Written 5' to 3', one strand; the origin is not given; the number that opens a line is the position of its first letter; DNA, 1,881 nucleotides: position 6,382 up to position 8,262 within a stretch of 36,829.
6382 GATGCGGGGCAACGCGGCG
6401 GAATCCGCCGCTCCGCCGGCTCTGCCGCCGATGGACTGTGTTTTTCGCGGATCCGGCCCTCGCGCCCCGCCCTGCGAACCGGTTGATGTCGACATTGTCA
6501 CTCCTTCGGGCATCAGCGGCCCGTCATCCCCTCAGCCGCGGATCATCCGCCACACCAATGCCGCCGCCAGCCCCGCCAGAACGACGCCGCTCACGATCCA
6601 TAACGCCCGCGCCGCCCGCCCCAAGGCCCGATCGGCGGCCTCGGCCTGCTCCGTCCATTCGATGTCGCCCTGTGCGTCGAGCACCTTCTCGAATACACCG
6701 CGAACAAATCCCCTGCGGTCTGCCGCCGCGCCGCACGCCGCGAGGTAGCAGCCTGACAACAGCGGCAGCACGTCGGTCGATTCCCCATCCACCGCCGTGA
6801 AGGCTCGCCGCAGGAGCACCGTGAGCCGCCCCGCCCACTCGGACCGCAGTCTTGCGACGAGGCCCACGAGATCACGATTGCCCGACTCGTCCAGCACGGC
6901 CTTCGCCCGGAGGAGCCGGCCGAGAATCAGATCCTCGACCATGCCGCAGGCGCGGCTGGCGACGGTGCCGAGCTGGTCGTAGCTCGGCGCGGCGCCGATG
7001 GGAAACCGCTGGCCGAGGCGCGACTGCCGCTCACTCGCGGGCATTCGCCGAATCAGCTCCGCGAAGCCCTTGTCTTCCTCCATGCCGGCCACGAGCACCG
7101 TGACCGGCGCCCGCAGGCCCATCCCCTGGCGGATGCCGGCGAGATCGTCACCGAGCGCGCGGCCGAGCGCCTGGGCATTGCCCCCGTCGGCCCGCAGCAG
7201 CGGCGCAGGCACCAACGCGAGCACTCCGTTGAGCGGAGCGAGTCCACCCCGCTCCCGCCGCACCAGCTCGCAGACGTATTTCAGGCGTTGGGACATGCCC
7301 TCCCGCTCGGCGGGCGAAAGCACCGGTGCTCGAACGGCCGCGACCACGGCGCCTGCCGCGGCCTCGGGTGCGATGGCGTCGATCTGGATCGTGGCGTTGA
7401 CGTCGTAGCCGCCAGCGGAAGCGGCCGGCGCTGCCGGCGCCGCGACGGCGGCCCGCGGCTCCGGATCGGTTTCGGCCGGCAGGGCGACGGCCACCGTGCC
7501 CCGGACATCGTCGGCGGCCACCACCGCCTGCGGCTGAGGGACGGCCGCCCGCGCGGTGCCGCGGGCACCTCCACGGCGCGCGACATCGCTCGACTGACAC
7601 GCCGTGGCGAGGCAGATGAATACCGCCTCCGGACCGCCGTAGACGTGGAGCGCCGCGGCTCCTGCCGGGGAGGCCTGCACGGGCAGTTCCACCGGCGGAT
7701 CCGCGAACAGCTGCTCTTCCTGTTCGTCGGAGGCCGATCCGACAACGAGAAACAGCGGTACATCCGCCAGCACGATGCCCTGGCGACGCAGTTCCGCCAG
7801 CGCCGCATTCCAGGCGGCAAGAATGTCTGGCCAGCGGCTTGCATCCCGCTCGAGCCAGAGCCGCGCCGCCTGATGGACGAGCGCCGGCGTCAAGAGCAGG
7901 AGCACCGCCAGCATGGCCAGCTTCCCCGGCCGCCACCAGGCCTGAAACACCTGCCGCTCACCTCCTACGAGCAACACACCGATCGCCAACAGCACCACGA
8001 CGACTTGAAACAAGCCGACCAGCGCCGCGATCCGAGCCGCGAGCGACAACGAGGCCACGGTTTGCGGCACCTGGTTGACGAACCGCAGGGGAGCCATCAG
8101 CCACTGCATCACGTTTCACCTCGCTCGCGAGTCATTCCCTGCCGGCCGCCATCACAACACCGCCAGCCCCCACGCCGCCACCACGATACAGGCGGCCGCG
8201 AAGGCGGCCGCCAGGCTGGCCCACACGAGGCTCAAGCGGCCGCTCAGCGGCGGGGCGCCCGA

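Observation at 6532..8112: TssM stops immediately after its third TM helix and has a degenerate Walker A; no TssJ in the window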

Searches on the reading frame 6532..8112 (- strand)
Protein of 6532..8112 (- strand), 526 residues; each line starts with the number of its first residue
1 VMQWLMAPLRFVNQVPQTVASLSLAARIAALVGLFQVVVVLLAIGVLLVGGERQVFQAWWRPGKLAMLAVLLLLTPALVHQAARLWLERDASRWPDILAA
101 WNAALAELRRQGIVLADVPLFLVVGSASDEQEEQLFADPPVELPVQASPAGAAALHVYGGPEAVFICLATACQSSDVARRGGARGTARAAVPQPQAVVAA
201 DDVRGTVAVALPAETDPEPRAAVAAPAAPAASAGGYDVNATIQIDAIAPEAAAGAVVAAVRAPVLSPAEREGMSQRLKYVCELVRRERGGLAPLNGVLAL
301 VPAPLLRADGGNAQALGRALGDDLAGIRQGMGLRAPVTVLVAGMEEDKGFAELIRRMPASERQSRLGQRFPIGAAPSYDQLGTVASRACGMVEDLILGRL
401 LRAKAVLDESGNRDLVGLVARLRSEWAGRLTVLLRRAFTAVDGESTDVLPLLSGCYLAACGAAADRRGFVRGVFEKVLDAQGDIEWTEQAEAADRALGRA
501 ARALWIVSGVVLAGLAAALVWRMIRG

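Call 6: search_protein_families(library=pfam, proteins=[window:6532-8112:-], max_evalue=0.01)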
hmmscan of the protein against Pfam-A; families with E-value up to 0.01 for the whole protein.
window:6532-8112:- (526 aa): 1 family
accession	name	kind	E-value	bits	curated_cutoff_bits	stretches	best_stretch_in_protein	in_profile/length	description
PF14331.11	IcmF-related_N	-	4.9e-18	65.8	25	1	277-459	8-185/259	IcmF-related N-terminal domain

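Call 9: find_homologous_proteins(query=window:6532-8112:-, max_evalue=0.001)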
Query window:6532-8112:- (526 aa): 31 proteins with E <= 0.001 among 8000 candidates.
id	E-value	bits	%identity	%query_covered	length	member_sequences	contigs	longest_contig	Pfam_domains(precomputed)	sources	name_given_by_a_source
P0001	0.0e+0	1103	100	100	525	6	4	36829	PF14331.12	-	-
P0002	1.4e-276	936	84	100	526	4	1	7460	PF14331.12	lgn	-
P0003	8.4e-218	743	70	97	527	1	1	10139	PF14331.12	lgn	-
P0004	2.7e-216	738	68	98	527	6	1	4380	PF14331.12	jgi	jgi:hypothetical protein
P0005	1.4e-214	732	68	97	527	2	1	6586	PF14331.12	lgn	-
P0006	1.8e-212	725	67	100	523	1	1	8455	PF14331.12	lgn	-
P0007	3.8e-187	641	61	99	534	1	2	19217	PF14331.12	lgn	-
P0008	1.1e-185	637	60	100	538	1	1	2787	PF14331.12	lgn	-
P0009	7.7e-180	617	60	99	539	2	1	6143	PF14331.12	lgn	-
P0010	2.2e-178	613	59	99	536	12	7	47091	PF14331.12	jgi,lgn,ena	jgi:hypothetical protein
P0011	4.2e-178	612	58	99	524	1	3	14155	PF14331.12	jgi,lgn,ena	-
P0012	6.0e-176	605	57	100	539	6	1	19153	PF14331.12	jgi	-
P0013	1.3e-175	603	56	100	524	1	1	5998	PF14331.12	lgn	-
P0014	9.0e-175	601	59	100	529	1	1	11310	PF14331.12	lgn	-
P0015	4.8e-152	526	52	99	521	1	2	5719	PF14331.12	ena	-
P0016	1.7e-151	524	52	98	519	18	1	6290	PF14331.12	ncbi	-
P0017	4.0e-150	519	51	98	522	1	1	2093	PF14331.12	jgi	jgi:hypothetical protein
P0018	5.1e-150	519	51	99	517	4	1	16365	PF14331.12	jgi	jgi:hypothetical protein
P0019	6.0e-150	519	52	100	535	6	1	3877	PF14331.12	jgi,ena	-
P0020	1.2e-148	514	53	99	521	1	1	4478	PF14331.12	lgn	-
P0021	1.5e-147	511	51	99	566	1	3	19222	PF14331.12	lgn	-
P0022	4.3e-147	509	55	48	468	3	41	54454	PF14331.12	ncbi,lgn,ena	-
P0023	2.9e-146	507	50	98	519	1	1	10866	PF14331.12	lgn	-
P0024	4.6e-146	506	52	99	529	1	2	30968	PF14331.12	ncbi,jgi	jgi:hypothetical protein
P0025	1.5e-142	494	51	99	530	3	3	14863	PF14331.12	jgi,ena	-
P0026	1.9e-141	491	49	99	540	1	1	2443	PF14331.12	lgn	-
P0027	2.7e-139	484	51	99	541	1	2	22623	PF14331.12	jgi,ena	jgi:hypothetical protein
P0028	2.3e-138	481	48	100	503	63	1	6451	PF14331.12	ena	-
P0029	1.3e-134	468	46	99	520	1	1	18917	PF14331.12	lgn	-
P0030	1.8e-134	468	49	98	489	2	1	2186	PF14331.12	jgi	jgi:hypothetical protein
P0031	1.9e-128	448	48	99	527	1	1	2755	PF14331.12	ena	-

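Call 12: find_related_loci(query=A1, collection=genome_contigs, flank=10000)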
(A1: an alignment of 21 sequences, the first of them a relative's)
Query A1 (525 aa) in genome_contigs; peptide patterns used: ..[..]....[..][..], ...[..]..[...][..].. (x = any residue, [..] = any of these).
134 stretches matched a pattern; 6 encode a relative of the query (tblastn E <= 1e-3); 5 distinct loci.
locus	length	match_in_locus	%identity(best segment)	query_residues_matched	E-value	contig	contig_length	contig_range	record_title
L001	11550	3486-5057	59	1-522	7e-154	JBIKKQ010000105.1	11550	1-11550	MAG: Pirellulales bacterium isolate ME2014-08-05_3300044627_group5_bin114 Rohwer_bin1713_scaffold_5761_c1, whole genome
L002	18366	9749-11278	51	4-525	2e-150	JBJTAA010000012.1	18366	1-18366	MAG: Planctomycetota bacterium isolate samp_4432_metabat2_25 samp_4432_46019, whole genome shotgun sequence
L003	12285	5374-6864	48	1-525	5e-140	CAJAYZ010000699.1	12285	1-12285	MAG: uncultured Planctomycetaceae bacterium isolate Loc080925-6m_bin-0950 genome assembly, contig: bin-0950:699/963, who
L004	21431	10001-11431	49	1-507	4e-138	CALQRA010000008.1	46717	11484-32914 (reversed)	MAG: Candidatus Kuenenia stuttgartiensis isolate HRSG-H1-bin-26 genome assembly, contig: HRSG-H1-C345, whole genome shot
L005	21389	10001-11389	55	1-525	4e-79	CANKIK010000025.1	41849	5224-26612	MAG: Planctomycetaceae bacterium isolate RH-9nov16-155 genome assembly, contig: RH-9nov16-C1383, whole genome shotgun se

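Call 20: search_solved_structures(query=A1, max_evalue=1, show_alignments=2)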
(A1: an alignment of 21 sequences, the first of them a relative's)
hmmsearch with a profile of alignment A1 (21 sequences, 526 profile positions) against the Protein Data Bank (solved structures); distinct sequences matched with E-value up to 1: 0.

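Call 21: search_protein_families(library=ncbifam, proteins=[window:6532-8112:-], max_evalue=1)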
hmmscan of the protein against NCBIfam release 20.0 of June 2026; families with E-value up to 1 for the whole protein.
window:6532-8112:- (526 aa): 1 family
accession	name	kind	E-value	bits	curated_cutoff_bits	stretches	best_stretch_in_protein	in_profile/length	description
TIGR03348.1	VI_IcmF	equivalog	4e-05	21.8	388.15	1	283-458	192-363/1168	type VI secretion system membrane subunit TssM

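Call 22: find_encoding_contigs(protein=P0022, flank=10000, max_places=3)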
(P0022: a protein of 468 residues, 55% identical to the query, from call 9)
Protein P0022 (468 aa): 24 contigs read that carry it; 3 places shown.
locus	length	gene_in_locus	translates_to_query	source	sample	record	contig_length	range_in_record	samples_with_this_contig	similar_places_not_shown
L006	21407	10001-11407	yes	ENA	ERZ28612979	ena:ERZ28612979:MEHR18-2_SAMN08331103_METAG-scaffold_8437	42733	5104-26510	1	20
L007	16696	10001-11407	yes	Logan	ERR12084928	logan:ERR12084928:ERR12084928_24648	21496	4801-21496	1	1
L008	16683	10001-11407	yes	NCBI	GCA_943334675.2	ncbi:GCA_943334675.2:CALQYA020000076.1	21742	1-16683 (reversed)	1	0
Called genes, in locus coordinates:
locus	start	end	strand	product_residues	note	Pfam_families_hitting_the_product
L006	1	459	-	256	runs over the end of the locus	-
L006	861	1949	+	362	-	-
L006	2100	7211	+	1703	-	-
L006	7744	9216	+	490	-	PF05936:T6SS_VasE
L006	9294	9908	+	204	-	PF09850:DotU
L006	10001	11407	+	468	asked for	PF14331:IcmF-related_N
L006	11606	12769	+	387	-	PF06812:ImpA_N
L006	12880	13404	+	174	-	PF05591:T6SS_VipA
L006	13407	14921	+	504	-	PF05943:VipB, PF18945:VipB_2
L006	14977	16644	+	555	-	PF05943:VipB, PF18945:VipB_2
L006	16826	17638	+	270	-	PF13432:TPR_16 (weak), PF14559:TPR_19 (weak), PF07024:ImpE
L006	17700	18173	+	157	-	PF04965:GPW_gp25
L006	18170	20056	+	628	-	PF05947:T6SS_TssF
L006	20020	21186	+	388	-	PF06996:T6SS_TssG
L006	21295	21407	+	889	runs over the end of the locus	PF02861:Clp_N, PF05621:TniB (faint), PF13191:AAA_16, PF00004:AAA, PF17871:AAA_lid_9, PF07724:AAA_2, PF07728:AAA_5, PF10431:ClpB_D2-small, +2 more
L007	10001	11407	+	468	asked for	PF14331:IcmF-related_N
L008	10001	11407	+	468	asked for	PF14331:IcmF-related_N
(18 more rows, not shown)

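Call 23: find_encoding_contigs(protein=P0010, flank=10000, max_places=3)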
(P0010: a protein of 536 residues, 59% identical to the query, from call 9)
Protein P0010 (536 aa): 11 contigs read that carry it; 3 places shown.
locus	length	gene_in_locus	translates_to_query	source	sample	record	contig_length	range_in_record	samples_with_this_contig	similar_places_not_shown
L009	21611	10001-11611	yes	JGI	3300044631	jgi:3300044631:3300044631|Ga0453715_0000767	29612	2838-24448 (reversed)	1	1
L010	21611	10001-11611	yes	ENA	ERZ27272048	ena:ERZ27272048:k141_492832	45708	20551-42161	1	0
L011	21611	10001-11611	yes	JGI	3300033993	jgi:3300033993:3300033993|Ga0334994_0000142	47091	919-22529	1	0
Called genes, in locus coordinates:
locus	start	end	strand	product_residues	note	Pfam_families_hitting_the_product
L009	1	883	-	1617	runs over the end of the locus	-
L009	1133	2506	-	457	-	-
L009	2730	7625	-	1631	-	PF13620:CarboxypepD_reg (weak)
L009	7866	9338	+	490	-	PF05936:T6SS_VasE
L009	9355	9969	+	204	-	PF09850:DotU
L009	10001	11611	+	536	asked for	PF14331:IcmF-related_N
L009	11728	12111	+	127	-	-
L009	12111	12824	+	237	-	PF04542:Sigma70_r2, PF08281:Sigma70_r4_2 (faint), PF04545:Sigma70_r4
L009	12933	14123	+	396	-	PF06812:ImpA_N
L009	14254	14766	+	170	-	PF05591:T6SS_VipA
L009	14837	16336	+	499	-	PF05943:VipB, PF18945:VipB_2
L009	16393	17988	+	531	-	PF05943:VipB, PF18945:VipB_2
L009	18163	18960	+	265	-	PF13432:TPR_16 (weak), PF07024:ImpE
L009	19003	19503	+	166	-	PF04965:GPW_gp25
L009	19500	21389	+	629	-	PF05947:T6SS_TssF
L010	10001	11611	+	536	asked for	PF14331:IcmF-related_N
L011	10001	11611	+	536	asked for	PF14331:IcmF-related_N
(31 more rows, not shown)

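Call 38: search_protein_representatives(alignment_id=A1)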
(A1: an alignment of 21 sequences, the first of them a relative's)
Query: 21 sequences, 526 profile positions. Proteins with E-value up to 0.001 (for the whole library): 1477; up to 1e-10: 1043; up to 1e-30: 677. The best 150 are listed.
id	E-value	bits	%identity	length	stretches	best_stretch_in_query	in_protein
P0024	2.8e-225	765.4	-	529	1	1-525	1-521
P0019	1.2e-219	746.9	-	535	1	1-524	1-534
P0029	2.3e-217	739.4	-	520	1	3-525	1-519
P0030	9.9e-209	710.9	-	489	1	13-525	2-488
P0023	5.0e-196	668.9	-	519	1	5-524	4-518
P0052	1.9e-117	409.6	-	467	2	261-523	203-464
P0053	3.9e-117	408.6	-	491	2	250-522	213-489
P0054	1.9e-115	403.1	-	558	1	13-522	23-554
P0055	5.4e-114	398.2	-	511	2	254-521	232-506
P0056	6.4e-113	394.7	-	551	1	5-523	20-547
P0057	7.6e-111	387.9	-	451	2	250-523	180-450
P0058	1.2e-110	387.1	-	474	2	264-523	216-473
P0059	3.0e-110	385.9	-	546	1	9-522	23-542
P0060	1.3e-107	377.1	-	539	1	10-523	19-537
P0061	1.1e-104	367.5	-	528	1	7-516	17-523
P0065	3.7e-101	355.9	-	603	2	221-521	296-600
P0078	2.0e-97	343.6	-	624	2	142-523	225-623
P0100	8.4e-92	325.0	-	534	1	4-523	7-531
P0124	1.5e-86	307.7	-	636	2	258-515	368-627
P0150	2.2e-81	290.6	-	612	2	191-518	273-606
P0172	2.0e-77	277.6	-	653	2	195-511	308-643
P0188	4.8e-75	269.7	-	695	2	224-520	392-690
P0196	1.3e-73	265.0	-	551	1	8-521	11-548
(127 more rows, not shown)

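Call 39: list_cluster_members(proteins=[P0054, P0065, P0078, P0100, P0124, P0150, P0172, P0188, P0196, P0016])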
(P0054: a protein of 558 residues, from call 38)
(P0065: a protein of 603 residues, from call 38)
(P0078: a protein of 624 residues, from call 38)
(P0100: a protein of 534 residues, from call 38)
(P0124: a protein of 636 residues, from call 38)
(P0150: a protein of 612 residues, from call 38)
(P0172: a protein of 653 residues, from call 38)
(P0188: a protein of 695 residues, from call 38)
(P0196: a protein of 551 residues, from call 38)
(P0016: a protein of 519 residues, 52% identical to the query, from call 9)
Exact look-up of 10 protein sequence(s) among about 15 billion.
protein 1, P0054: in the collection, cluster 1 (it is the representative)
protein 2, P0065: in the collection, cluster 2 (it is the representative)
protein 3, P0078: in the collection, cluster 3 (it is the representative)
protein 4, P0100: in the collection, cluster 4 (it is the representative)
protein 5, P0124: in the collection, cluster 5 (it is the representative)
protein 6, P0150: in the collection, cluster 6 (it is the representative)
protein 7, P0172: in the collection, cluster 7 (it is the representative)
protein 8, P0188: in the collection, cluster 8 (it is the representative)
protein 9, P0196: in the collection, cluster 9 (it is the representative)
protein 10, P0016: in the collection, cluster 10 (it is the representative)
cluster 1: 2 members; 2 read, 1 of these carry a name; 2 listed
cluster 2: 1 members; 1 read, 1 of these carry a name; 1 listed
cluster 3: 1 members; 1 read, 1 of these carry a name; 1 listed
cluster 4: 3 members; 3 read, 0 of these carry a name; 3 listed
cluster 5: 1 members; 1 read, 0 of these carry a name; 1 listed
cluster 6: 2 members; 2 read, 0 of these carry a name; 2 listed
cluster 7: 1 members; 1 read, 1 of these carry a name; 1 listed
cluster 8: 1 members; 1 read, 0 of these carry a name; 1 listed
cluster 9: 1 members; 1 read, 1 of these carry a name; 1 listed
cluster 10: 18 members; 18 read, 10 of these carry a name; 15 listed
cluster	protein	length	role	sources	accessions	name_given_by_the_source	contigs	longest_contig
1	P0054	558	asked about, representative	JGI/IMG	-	hypothetical protein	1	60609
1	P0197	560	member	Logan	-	-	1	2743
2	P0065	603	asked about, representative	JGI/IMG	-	hypothetical protein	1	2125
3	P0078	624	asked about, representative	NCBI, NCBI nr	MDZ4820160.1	MAG: type VI secretion protein IcmF/TssM N-terminal domain-containing protein ... | type VI secretion protein IcmF/TssM N-terminal domain-containing protein [Planctomycetota ...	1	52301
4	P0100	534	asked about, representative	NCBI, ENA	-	-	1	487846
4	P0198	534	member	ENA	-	-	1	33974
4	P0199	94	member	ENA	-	-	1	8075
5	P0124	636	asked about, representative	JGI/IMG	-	-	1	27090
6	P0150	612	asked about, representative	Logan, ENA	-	-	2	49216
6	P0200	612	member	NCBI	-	-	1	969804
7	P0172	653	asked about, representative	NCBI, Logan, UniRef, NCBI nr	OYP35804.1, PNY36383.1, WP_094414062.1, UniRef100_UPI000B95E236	type VI secretion protein IcmF/TssM N-terminal domain-containing protein [Rhodopirellula ... | type VI secretion protein IcmF/TssM N-terminal domain-containing protein n=1 ...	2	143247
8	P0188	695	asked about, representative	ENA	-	-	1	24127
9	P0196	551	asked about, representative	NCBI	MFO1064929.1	MAG: type VI secretion protein IcmF/TssM N-terminal domain-containing protein ...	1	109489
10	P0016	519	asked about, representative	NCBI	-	-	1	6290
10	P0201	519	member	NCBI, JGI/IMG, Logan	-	hypothetical protein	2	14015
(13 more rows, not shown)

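Call 48: find_encoding_contigs(protein=P0100, flank=10000, max_places=2)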
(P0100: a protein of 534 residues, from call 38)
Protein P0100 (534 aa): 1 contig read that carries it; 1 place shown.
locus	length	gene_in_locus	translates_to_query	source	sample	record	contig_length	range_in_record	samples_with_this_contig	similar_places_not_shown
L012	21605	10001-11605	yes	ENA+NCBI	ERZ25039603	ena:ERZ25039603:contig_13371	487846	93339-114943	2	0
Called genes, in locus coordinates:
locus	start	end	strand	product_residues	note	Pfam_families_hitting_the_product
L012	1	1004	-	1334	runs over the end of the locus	PF13519:VWA_2 (faint)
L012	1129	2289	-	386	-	-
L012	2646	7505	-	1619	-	-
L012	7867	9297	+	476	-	PF05936:T6SS_VasE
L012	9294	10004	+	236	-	PF09850:DotU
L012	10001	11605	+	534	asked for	PF14331:IcmF-related_N (weak)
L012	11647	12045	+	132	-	-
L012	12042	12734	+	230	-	PF04542:Sigma70_r2, PF04545:Sigma70_r4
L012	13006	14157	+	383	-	PF06812:ImpA_N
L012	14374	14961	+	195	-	PF05591:T6SS_VipA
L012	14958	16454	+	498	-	PF05943:VipB, PF18945:VipB_2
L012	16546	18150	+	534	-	PF05943:VipB, PF18945:VipB_2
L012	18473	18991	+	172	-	PF07024:ImpE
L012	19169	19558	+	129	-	PF04965:GPW_gp25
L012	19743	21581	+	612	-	PF05947:T6SS_TssF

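Call 49: find_encoding_contigs(protein=P0172, flank=10000, max_places=2)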
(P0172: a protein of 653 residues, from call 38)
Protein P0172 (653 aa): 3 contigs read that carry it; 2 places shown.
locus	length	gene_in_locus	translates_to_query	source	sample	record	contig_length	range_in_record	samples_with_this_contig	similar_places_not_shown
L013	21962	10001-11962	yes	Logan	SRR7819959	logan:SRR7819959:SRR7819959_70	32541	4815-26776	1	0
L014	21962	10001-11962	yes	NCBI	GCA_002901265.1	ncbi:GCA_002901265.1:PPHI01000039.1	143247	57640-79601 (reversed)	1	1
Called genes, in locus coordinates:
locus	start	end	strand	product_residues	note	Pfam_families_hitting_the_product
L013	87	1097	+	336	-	-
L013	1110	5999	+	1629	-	PF13519:VWA_2 (faint)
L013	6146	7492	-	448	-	-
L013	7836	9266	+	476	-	PF05936:T6SS_VasE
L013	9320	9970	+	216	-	PF09850:DotU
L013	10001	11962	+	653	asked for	PF14331:IcmF-related_N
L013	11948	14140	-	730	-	PF02321:OEP (faint)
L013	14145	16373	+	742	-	-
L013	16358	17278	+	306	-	PF25919:BSH_CusB (faint), PF25997:BSH_YhbJ (faint), PF25917:BSH_RND, PF25973:BSH_CzcB, PF25944:Beta-barrel_RND (faint), PF25954:Beta-barrel_RND_2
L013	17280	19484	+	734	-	PF02163:Peptidase_M50 (weak)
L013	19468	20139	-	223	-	-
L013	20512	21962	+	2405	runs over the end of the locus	?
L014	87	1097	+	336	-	-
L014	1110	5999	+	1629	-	PF13519:VWA_2 (faint)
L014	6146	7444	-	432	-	-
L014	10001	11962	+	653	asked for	PF14331:IcmF-related_N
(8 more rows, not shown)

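Call 81: find_related_loci(query=A1, collection=metagenome_contigs, flank=10000)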
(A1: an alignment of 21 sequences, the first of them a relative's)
Query A1 (525 aa) in metagenome_contigs; peptide patterns used: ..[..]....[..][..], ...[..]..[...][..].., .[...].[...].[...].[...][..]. (x = any residue, [..] = any of these).
218 stretches matched a pattern; 12 encode a relative of the query (tblastn E <= 1e-3); 12 distinct loci.
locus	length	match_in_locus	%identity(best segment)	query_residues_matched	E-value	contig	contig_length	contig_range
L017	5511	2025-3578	58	1-523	2e-152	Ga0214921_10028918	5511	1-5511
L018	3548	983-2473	48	1-525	5e-146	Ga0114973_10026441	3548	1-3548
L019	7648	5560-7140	52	2-523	1e-140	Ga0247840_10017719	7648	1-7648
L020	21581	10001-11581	52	2-523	1e-140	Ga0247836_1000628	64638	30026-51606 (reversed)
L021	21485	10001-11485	47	1-525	1e-138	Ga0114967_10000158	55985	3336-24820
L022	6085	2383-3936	51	1-523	5e-131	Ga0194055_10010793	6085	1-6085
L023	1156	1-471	66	366-522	2e-61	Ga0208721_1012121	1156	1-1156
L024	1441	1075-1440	65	1-122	1e-40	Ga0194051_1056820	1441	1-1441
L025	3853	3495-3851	61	3-121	1e-32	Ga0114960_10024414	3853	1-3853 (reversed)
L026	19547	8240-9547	28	66-493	2e-29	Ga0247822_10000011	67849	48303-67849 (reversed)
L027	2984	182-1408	28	89-493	6e-28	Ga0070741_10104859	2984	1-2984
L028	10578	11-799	30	273-524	2e-22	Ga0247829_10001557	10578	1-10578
